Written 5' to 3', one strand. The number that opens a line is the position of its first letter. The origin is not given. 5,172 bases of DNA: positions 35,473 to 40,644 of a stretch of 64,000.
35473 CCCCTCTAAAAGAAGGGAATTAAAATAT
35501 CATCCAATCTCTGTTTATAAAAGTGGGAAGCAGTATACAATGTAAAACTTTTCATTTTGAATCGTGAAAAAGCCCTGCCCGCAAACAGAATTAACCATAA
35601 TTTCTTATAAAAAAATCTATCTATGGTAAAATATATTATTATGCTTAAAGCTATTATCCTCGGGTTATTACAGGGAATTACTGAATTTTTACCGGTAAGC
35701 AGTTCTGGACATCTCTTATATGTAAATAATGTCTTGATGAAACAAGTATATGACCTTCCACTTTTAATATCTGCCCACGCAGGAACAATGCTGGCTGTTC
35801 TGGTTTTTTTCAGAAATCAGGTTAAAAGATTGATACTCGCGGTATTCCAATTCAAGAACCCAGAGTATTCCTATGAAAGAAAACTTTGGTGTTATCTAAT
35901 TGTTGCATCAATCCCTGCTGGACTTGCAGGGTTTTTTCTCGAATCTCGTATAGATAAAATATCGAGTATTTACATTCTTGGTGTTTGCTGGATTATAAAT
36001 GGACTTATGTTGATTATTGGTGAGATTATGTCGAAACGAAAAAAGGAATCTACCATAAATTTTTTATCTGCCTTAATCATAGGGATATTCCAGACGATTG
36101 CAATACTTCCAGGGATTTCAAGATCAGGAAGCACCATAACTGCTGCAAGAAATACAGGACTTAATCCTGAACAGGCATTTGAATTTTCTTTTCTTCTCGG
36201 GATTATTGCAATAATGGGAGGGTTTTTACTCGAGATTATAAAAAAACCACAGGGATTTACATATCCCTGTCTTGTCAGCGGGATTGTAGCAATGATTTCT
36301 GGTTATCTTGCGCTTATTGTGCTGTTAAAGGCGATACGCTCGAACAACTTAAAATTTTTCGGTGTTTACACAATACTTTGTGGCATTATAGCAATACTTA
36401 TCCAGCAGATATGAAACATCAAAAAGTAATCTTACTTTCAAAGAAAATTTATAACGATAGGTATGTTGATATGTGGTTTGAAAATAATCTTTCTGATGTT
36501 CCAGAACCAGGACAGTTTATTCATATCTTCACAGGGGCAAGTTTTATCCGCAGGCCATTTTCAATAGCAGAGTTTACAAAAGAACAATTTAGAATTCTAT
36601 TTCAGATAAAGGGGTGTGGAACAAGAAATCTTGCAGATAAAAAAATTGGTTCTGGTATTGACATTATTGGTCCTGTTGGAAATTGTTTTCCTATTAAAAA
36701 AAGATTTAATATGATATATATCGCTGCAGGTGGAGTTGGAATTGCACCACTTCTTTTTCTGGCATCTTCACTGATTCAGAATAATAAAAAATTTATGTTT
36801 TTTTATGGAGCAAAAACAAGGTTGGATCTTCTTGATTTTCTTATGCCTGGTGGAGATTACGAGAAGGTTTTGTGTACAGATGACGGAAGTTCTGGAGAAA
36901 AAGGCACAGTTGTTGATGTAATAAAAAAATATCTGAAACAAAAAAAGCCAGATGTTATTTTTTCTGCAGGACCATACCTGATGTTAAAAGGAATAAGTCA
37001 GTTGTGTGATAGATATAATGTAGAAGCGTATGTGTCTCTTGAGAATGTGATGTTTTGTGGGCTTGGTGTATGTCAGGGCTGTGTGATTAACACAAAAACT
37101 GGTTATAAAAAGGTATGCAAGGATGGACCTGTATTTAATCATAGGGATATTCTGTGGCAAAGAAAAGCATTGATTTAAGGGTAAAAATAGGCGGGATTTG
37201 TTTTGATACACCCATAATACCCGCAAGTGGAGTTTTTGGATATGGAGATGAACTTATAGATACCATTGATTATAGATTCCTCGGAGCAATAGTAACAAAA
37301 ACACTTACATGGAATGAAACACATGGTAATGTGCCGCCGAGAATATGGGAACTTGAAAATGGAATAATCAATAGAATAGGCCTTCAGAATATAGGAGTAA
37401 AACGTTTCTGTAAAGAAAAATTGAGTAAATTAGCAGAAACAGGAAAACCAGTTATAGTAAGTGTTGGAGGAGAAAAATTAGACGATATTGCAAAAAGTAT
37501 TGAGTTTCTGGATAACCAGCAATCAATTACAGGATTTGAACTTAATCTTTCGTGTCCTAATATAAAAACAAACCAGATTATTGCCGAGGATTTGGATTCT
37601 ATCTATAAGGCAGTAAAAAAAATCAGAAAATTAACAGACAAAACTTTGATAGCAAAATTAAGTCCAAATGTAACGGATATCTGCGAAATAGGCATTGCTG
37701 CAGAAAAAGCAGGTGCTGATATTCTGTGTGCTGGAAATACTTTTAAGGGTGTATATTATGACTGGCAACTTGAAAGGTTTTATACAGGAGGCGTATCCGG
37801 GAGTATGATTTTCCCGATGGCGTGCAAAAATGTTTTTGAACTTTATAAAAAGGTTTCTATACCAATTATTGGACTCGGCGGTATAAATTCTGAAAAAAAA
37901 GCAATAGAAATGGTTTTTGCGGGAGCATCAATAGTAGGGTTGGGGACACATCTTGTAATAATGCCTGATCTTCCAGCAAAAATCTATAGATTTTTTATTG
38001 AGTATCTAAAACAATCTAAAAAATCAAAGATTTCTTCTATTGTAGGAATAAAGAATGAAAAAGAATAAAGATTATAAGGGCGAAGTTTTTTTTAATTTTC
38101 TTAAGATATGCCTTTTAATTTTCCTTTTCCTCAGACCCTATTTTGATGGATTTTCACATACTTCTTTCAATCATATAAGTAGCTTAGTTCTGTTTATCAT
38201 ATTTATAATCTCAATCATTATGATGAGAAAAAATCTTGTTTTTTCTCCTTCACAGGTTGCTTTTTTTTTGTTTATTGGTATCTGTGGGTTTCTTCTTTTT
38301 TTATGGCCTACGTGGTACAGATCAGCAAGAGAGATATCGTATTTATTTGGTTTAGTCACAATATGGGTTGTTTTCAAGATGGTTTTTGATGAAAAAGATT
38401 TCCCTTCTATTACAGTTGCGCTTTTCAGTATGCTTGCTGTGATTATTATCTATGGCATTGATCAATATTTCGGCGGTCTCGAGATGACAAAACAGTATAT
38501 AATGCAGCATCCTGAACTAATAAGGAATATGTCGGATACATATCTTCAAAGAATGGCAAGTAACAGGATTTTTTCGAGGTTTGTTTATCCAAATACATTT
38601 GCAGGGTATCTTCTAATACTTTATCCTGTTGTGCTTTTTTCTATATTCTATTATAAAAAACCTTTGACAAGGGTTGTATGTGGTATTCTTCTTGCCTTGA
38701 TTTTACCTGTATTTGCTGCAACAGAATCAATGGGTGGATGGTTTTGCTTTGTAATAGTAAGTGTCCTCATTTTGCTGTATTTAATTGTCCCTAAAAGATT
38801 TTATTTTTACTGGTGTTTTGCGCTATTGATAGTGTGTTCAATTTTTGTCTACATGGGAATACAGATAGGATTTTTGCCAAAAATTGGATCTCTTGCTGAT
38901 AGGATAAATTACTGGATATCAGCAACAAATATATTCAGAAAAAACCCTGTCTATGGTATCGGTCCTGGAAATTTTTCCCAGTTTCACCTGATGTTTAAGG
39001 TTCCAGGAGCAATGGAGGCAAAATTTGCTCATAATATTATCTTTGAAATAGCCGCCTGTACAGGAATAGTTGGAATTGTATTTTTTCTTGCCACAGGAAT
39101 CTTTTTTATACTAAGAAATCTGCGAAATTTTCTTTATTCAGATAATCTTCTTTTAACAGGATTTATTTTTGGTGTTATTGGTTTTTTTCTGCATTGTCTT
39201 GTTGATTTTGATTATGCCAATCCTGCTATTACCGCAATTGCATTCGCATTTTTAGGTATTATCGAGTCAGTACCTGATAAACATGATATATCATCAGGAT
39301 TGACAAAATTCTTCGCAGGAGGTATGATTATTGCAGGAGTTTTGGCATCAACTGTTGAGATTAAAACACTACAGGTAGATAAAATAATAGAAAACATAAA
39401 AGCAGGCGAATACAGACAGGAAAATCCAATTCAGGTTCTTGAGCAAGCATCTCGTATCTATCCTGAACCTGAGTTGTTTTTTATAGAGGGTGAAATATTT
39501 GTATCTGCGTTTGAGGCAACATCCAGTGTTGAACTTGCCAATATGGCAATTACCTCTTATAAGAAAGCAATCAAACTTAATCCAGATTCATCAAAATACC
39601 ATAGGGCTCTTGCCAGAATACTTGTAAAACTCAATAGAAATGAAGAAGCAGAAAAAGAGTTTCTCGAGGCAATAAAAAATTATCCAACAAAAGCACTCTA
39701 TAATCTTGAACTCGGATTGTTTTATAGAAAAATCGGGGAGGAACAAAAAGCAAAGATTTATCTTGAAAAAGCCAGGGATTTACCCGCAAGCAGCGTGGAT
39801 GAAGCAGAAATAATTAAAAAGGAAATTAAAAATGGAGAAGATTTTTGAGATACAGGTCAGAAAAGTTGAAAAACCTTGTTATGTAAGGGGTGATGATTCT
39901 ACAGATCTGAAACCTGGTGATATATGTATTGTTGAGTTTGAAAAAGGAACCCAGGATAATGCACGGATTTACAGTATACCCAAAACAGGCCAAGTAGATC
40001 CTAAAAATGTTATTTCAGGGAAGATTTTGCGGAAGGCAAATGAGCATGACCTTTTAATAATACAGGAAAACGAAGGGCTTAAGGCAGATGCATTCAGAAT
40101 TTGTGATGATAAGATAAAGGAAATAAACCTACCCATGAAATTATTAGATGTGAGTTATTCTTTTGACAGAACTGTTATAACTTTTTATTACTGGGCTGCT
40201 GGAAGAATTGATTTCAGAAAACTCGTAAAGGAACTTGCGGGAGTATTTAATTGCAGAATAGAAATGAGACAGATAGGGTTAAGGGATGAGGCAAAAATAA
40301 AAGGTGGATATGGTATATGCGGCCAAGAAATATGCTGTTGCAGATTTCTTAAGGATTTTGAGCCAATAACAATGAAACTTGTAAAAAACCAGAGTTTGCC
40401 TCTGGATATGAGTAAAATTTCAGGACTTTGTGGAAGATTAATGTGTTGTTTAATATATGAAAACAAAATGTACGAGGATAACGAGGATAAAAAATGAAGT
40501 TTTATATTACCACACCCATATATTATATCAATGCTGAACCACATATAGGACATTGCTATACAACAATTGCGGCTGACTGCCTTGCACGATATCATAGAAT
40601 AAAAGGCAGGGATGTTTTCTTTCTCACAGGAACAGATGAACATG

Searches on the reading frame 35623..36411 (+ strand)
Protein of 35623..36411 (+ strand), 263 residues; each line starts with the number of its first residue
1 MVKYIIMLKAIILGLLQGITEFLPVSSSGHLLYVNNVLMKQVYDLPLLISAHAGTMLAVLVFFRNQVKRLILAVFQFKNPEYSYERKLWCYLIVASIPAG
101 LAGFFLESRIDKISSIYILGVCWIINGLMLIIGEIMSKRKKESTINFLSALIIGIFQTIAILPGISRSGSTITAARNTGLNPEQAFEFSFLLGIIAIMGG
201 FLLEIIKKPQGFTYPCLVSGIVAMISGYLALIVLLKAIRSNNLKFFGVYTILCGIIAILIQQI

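Call 52: search_protein_families(library=pfam, proteins=[window:35623-36411:+], max_evalue=0.001)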
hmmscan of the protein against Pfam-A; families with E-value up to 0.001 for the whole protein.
window:35623-36411:+ (263 aa): 2 families
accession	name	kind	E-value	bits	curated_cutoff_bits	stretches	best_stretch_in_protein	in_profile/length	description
PF02673.24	BacA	-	1e-67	229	33.4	1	10-256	1-257/257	Bacitracin resistance protein BacA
PF00892.27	EamA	-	1.9e-05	25.4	28.2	1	90-160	5-76/135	EamA-like transporter family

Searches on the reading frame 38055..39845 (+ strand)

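Call 52: search_protein_families(library=pfam, proteins=[window:38055-39845:+], max_evalue=0.001)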
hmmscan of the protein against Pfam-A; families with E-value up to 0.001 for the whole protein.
window:38055-39845:+ (597 aa): 10 families
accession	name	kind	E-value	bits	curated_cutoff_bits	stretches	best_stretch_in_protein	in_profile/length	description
PF04932.20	Wzy_C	-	3.9e-15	56.4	31.7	1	212-345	2-149/149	O-Antigen ligase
PF13432.12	TPR_16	-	3.1e-10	40.8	32.7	2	498-545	16-63/65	Tetratricopeptide repeat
PF13431.12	TPR_17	-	1.3e-09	38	24.4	1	502-533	2-33/34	Tetratricopeptide repeat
PF07719.23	TPR_2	-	1.2e-08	34.9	27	0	514-545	2-33/34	Tetratricopeptide repeat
PF13181.12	TPR_8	-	1.4e-08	34.7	25.7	0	519-544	7-32/34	Tetratricopeptide repeat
PF13414.12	TPR_11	-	8.8e-07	29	26.8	1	498-525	13-40/42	TPR repeat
PF14559.12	TPR_19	-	2.5e-05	25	25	1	498-547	10-59/68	Tetratricopeptide repeat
PF13428.12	TPR_14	-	5.7e-05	23.9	23.5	0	516-553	4-41/44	Tetratricopeptide repeat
PF00515.34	TPR_1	-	7e-05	22.9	27.8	0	497-511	19-33/34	Tetratricopeptide repeat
PF13174.12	TPR_6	-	0.00053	20.9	26.3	0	519-545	6-32/33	Tetratricopeptide repeat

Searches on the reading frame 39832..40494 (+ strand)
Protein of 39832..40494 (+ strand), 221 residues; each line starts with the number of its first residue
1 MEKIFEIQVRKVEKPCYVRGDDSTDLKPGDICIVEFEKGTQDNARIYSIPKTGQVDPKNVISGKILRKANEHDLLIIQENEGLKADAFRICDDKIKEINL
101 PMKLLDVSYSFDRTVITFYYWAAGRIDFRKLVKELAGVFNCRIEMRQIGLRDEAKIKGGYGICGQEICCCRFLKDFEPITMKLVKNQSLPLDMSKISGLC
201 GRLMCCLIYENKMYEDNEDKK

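Call 52: search_protein_families(library=pfam, proteins=[window:39832-40494:+], max_evalue=0.001)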
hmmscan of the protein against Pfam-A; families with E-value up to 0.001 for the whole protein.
window:39832-40494:+ (221 aa): 1 family
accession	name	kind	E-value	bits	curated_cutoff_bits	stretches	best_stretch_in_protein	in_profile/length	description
PF04468.17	PSP1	-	9.4e-33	112.8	27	1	64-148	2-86/86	PSP1 C-terminal conserved region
